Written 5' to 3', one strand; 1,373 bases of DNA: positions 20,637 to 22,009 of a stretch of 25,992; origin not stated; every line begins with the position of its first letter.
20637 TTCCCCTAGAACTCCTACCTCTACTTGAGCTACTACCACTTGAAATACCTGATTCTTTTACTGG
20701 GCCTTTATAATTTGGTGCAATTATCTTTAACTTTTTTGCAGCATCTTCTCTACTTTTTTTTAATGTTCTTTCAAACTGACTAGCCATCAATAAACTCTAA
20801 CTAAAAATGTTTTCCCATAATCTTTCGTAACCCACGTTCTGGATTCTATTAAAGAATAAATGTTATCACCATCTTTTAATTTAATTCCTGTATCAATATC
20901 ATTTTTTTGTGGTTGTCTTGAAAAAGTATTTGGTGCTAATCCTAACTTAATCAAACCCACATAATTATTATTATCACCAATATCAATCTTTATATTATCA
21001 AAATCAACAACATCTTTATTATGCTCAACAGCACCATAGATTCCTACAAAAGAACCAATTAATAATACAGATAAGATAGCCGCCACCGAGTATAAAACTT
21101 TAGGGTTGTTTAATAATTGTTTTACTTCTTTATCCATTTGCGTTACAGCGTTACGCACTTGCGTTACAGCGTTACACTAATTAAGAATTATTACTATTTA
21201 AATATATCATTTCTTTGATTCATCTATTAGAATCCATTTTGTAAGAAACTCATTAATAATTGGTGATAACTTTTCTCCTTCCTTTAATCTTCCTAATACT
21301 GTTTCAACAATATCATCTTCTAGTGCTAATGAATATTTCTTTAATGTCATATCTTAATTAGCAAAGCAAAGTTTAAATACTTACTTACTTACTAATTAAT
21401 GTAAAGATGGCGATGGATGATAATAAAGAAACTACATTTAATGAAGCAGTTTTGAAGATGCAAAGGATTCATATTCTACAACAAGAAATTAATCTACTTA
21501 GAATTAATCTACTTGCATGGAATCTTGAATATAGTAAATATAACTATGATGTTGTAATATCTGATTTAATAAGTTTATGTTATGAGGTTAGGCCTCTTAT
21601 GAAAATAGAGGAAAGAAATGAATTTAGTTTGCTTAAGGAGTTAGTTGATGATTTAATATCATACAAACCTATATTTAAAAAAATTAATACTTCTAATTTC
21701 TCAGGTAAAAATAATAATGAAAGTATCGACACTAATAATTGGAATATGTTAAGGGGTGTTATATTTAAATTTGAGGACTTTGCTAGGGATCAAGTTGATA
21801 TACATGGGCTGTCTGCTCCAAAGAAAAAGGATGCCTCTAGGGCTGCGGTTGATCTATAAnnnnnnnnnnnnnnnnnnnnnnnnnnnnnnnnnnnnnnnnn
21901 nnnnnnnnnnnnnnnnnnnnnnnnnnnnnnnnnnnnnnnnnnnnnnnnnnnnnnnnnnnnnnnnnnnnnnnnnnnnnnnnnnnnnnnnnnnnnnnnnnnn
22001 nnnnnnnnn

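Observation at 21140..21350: RHH-like ORF followed by four GCGTTAC repeats abutting a start codon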

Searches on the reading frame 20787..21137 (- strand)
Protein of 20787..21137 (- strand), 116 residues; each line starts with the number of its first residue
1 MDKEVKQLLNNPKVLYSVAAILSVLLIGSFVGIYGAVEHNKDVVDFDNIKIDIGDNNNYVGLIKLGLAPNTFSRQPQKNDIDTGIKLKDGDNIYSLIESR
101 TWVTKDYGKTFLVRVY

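Call 9: search_protein_families(library=pfam, proteins=[window:20787-21137:-], max_evalue=0.1)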
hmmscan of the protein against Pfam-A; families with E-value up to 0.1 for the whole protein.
window:20787-21137:- (116 aa): 2 families
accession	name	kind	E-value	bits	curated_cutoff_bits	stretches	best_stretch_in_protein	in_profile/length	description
PF17259.7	DUF5325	-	0.072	13.4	25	0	14-33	9-28/61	Family of unknown function (DUF5325)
PF11346.13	DUF3149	-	0.08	13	23.2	0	6-32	2-28/40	Protein of unknown function (DUF3149)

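Call 10: search_protein_families(library=phrogs, proteins=[window:20787-21137:-], max_evalue=0.1)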
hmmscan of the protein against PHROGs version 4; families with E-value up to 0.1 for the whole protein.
window:20787-21137:- (116 aa): 0 families

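Call 18: find_related_loci(query=window:20787-21137:-, collection=viral_contigs, flank=6000)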
Query window:20787-21137:- (116 aa) in viral_contigs; peptide patterns used: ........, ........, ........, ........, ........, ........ (x = any residue, [..] = any of these).
27 stretches matched a pattern, but none encodes a relative of the query by tblastn (E <= 1e-3).

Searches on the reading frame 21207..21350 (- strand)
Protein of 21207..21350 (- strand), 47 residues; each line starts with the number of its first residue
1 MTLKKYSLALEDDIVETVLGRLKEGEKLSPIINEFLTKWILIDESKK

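Call 9: search_protein_families(library=pfam, proteins=[window:21207-21350:-], max_evalue=0.1)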
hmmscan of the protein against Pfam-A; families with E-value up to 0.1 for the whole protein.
window:21207-21350:- (47 aa): 0 families

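Call 10: search_protein_families(library=phrogs, proteins=[window:21207-21350:-], max_evalue=0.1)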
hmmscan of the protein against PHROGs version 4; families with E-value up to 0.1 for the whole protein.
window:21207-21350:- (47 aa): 0 families

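Call 28: find_homologous_proteins(query=window:21207-21350:-, max_evalue=10)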
Query window:21207-21350:- (47 aa): 2 proteins with E <= 10 among 2 candidates.
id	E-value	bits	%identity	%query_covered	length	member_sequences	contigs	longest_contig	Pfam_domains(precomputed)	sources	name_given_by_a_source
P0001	1.4e-21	91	100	100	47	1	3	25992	-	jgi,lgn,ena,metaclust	metaclust:\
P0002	9.2e-14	67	79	100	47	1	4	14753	-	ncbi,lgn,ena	-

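Call 29: find_encoding_contigs(protein=P0002, flank=8000, max_places=6)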
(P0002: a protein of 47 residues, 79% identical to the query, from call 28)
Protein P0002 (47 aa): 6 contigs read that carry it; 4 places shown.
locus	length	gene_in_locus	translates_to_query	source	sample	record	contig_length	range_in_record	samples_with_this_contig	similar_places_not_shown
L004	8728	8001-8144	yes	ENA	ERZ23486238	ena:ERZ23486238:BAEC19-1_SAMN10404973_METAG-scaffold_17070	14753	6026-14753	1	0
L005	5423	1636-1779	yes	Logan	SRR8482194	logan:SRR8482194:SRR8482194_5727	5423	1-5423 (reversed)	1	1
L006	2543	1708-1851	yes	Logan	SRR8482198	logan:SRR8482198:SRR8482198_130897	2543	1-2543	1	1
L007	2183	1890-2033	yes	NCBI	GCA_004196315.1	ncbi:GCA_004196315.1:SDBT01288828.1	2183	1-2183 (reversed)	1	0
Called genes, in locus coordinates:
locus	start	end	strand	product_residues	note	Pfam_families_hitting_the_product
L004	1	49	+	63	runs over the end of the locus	-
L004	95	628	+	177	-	-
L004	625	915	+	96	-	-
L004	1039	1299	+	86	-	-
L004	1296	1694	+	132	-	-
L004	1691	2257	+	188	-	-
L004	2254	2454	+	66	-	-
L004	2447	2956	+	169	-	PF00404:Dockerin_1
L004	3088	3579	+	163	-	PF00239:Resolvase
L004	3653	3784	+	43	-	-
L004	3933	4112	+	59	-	-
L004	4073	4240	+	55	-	-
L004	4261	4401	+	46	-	-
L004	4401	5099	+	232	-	-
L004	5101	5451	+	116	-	-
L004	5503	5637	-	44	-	-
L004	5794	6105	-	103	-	-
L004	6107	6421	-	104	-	-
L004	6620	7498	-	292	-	-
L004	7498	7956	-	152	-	-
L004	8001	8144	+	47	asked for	-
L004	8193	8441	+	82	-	-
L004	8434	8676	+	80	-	-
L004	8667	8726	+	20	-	?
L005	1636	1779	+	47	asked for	-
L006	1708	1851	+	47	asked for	-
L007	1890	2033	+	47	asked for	-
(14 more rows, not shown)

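Call 30: find_encoding_contigs(protein=P0001, flank=3000, max_places=4)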
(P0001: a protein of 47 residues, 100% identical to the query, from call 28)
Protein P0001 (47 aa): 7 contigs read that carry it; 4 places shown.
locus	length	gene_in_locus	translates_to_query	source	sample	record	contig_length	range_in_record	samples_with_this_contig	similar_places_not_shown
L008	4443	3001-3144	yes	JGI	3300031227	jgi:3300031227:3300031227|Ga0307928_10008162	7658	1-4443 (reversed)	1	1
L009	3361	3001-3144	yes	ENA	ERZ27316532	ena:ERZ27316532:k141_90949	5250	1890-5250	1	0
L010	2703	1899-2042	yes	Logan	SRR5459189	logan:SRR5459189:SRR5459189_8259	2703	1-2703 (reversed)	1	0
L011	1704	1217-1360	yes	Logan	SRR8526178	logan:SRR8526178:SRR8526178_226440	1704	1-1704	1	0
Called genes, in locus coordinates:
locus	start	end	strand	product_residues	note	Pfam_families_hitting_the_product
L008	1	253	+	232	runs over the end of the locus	-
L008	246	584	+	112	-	-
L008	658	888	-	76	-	-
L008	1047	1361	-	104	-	-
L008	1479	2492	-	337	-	-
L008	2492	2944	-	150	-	-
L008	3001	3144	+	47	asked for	-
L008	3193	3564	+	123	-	-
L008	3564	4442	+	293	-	?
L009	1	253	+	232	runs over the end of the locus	-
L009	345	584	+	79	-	-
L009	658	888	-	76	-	-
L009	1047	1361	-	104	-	-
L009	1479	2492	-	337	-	-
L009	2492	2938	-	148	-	-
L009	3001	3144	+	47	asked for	-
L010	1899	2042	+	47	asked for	-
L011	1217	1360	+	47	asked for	-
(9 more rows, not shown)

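Call 42: search_solved_structures(query=window:21207-21350:-, max_evalue=10, show_alignments=3)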
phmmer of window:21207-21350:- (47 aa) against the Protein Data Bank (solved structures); distinct sequences matched with E-value up to 10: 0.

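Call 54: predict_structure(alignment_id=A3)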
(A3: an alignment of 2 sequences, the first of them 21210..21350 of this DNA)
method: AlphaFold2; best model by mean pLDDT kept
length: 47 residues; sequences in the alignment: 2
mean_pLDDT: 66.7   pTM: 0.37
mean pLDDT of the five models: 66.7, 64.2, 61.7, 60.8, 60.6
residues with pLDDT >= 90: 0; 70-90: 22; 50-70: 18; < 50: 7
segments of 3 or more residues with pLDDT < 50: 1-7
pLDDT, mean of each block of 10 residues (from residue 1): 45 68 71 81 71
secondary structure, 60 per line:
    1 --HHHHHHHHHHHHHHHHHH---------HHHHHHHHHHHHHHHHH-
elements in order: H3-20 H30-46

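Call 55: search_protein_representatives(alignment_id=A3)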
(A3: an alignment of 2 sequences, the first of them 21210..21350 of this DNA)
Query: 2 sequences, 47 profile positions. Proteins with E-value up to 0.001 (for the whole library): 19; up to 1e-10: 1; up to 1e-30: 0. The best 19 are listed.
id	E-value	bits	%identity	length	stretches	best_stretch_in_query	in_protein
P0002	2.1e-30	120.4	-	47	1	1-47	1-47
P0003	1.1e-07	47.6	-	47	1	1-40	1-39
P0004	3.8e-06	42.7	-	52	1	1-44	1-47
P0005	6.0e-06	42.1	-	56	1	4-44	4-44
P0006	9.8e-06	41.4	-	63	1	1-45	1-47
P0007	1.2e-05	41.1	-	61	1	1-42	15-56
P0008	3.7e-05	39.5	-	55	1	1-45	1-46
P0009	5.6e-05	39.0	-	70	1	1-41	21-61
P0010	6.2e-05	38.8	-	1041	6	10-31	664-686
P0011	1.1e-04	38.0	-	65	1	4-41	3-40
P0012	2.4e-04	36.9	-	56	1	4-45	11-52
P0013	2.4e-04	36.9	-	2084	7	3-24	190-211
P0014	3.8e-04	36.3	-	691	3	12-26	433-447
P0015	4.3e-04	36.1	-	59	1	3-42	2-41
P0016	5.0e-04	35.9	-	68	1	3-45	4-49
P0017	5.9e-04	35.7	-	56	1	1-44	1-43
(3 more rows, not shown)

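Call 58: search_solved_structures(query=A4, max_evalue=10, show_alignments=3)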
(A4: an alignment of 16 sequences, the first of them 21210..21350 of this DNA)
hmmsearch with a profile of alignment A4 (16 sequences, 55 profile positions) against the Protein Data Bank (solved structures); distinct sequences matched with E-value up to 10: 5.
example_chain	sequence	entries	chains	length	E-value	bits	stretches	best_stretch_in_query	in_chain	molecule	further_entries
4bfe_A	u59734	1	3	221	0.19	14.5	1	29-43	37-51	CELL SURFACE GLYCOPROTEIN CD200 RECEPTOR 4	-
9cpb_5D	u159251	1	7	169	0.36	13.5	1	28-47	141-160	Sperm acrosome associated 9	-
8otz_0A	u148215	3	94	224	0.59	12.9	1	28-49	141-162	Sperm acrosome associated 9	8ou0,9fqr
6clz_B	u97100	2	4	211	0.67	12.7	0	12-31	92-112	Apolipoprotein A-I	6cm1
2wxc_A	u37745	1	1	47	1.5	11.6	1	25-42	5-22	DIHYDROLIPOYLTRANSSUCCINASE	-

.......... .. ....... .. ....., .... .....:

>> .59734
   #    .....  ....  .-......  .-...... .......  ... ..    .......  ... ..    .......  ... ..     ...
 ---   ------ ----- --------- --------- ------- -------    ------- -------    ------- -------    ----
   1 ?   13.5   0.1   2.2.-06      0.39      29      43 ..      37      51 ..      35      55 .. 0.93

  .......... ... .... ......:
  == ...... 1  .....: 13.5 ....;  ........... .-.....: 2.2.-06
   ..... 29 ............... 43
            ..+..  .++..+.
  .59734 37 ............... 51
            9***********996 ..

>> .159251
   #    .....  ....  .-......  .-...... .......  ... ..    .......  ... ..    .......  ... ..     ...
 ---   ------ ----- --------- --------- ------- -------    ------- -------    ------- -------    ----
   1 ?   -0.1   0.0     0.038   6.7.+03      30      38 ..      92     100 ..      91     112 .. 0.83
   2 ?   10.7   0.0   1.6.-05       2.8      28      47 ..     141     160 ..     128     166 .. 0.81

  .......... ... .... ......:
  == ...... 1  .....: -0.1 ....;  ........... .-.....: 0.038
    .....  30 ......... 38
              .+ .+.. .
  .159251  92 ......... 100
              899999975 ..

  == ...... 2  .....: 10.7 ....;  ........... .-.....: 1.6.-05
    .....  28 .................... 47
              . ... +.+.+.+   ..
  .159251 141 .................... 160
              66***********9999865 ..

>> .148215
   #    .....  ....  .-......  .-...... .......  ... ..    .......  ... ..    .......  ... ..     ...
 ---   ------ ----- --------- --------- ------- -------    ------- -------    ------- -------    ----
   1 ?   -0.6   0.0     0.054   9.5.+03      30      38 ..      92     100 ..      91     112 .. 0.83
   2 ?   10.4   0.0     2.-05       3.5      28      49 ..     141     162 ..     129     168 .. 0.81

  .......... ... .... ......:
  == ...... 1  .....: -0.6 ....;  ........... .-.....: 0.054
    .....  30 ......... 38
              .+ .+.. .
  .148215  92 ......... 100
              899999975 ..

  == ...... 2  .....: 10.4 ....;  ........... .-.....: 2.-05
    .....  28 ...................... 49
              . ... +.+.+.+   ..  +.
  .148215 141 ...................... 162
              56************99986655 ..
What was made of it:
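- On Ribbon-helix-helix superfamily, for p47: PDB sequence searches were empty of RHH hits (calls 42, 58).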

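Call 59: search_protein_families(library=pfam, alignment_id=A4, max_evalue=1)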
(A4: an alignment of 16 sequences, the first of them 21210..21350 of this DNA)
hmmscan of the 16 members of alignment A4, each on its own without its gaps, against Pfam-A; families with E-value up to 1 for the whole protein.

A. member 1, window:21210-21350:- (47 aa): 0 families

B. families by the number of members that match (of 16 scanned): 9 families
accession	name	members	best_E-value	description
PF19891.5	DUF6364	4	0.0082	Family of unknown function (DUF6364)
PF14682.11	SPOB_ab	2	0.093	Sporulation initiation phospho-transferase B, C-terminal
PF07362.18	CcdA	1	0.0018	Post-segregation antitoxin CcdA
PF21109.2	Stonustoxin_helical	1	0.033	Stonustoxin helical domain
PF02486.25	Rep_trans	1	0.049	Replication initiation factor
PF06988.16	NifT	1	0.057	NifT/FixU protein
PF01739.24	CheR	1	0.073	CheR methyltransferase, SAM binding domain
PF03288.22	Pox_D5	1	0.076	Poxvirus D5 protein-like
PF00619.27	CARD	1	0.082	Caspase recruitment domain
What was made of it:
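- On Ribbon-helix-helix superfamily, for p47: Among 16 family members there are only sub-threshold hits: CcdA at E 0.0018 in one member and DUF6364 at E 0.008 in four (call 59).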

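Call 61: search_protein_families(library=pfam, proteins=[L004:4261-4401:+], max_evalue=1)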
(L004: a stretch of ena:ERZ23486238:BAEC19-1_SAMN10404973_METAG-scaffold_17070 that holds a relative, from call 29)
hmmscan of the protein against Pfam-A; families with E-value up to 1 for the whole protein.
L004:4261-4401:+ (46 aa): 0 families

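Call 65: find_encoding_contigs(protein=P0003, flank=4000, max_places=3)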
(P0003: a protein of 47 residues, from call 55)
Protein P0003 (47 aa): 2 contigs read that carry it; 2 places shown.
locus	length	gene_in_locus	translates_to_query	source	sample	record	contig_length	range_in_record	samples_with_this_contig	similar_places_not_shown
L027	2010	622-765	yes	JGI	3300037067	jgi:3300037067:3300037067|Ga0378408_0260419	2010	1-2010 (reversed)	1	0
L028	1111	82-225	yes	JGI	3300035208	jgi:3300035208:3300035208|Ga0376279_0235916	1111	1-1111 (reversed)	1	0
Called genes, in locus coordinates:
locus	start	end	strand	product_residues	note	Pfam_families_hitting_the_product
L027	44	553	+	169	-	PF00239:Resolvase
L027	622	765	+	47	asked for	-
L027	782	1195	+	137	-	PF01541:GIY-YIG (weak)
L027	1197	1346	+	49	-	-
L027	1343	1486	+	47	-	-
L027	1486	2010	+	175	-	?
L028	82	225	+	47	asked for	-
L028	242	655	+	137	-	PF01541:GIY-YIG (weak)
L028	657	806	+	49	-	-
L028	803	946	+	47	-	-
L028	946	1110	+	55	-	?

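Call 68: find_encoding_contigs(protein=P0017, flank=4000, max_places=3)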
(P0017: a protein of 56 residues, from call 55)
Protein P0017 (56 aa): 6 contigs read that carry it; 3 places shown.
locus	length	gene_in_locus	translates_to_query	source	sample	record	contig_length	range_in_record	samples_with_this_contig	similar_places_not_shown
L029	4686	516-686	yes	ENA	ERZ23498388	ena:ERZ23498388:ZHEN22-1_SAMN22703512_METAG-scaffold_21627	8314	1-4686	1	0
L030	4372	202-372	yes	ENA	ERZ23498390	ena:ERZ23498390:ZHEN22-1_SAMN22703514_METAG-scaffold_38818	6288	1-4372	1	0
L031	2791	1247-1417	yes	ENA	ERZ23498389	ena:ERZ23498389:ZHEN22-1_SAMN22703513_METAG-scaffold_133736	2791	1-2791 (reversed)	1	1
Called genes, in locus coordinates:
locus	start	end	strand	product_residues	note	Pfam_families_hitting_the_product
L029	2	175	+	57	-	?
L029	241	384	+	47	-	-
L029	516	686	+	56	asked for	-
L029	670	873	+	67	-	-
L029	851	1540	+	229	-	-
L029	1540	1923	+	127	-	-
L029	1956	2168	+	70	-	-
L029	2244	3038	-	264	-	PF08281:Sigma70_r4_2 (weak)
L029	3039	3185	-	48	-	-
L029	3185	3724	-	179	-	-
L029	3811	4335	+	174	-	-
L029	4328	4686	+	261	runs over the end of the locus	-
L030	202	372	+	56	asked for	-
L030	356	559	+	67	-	-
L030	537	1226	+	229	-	-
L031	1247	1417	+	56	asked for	-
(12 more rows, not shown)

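Call 69: predict_structure(alignment_id=A4)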
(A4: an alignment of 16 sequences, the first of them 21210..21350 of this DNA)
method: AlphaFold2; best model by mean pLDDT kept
length: 47 residues; sequences in the alignment: 16
mean_pLDDT: 80.0   pTM: 0.45
mean pLDDT of the five models: 80.0, 75.9, 74.4, 64.6, 54.3
residues with pLDDT >= 90: 0; 70-90: 43; 50-70: 4; < 50: 0
segments of 3 or more residues with pLDDT < 50: none
pLDDT, mean of each block of 10 residues (from residue 1): 71 83 79 85 83
secondary structure, 60 per line:
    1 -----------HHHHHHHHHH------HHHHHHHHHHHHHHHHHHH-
elements in order: H12-21 H28-46
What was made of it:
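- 21207..21350 (-): p47, a 47-aa ribbon-helix-helix protein gene (coordinates include the stop codon). It is an accessory gene, present in 3 of 10 lineages. The AF2 model has pLDDT 80 with an extended segment at 1-11 and helices at 12-21 and 28-46 (call 69).
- On Ribbon-helix-helix (RHH / MetJ-Arc-CopG) superfamily, for p47: AF2 with a 16-sequence alignment gives pLDDT 80, residues 1-11 extended, and helices at 12-21 and 28-46 (call 69).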

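Call 71: fold_search(model_id=the predicted structure, library=pdb)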
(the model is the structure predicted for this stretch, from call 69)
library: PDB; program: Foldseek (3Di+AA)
matches with E <= 10: 0; with E <= 0.001: 0
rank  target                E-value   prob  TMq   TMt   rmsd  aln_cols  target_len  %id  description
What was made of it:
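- On Ribbon-helix-helix (RHH / MetJ-Arc-CopG) superfamily, for p47: Foldseek found nothing (call 71), and a 2-sequence AF2 model was poor (call 54).
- Tried and rejected: Foldseek on the p47 model found no hits (call 71).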

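Call 104: search_protein_families(library=ncbifam, proteins=[window:21207-21350:-], max_evalue=0.1)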
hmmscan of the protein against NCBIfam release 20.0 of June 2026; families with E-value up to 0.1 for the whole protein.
window:21207-21350:- (47 aa): 0 families

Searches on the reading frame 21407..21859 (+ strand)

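Call 9: search_protein_families(library=pfam, proteins=[window:21407-21859:+], max_evalue=0.1)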
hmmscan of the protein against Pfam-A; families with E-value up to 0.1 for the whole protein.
window:21407-21859:+ (150 aa): 1 family
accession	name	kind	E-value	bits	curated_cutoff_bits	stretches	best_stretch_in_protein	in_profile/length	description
PF11308.14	Glyco_hydro_129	-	0.081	12.4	25.6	1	33-98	243-308/324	Glycosyl hydrolases related to GH101 family, GH129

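Call 10: search_protein_families(library=phrogs, proteins=[window:21407-21859:+], max_evalue=0.1)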
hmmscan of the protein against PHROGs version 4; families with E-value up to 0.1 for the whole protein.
window:21407-21859:+ (150 aa): 0 families

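Call 104: search_protein_families(library=ncbifam, proteins=[window:21407-21859:+], max_evalue=0.1)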
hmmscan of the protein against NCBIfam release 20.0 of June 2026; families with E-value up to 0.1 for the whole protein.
window:21407-21859:+ (150 aa): 0 families
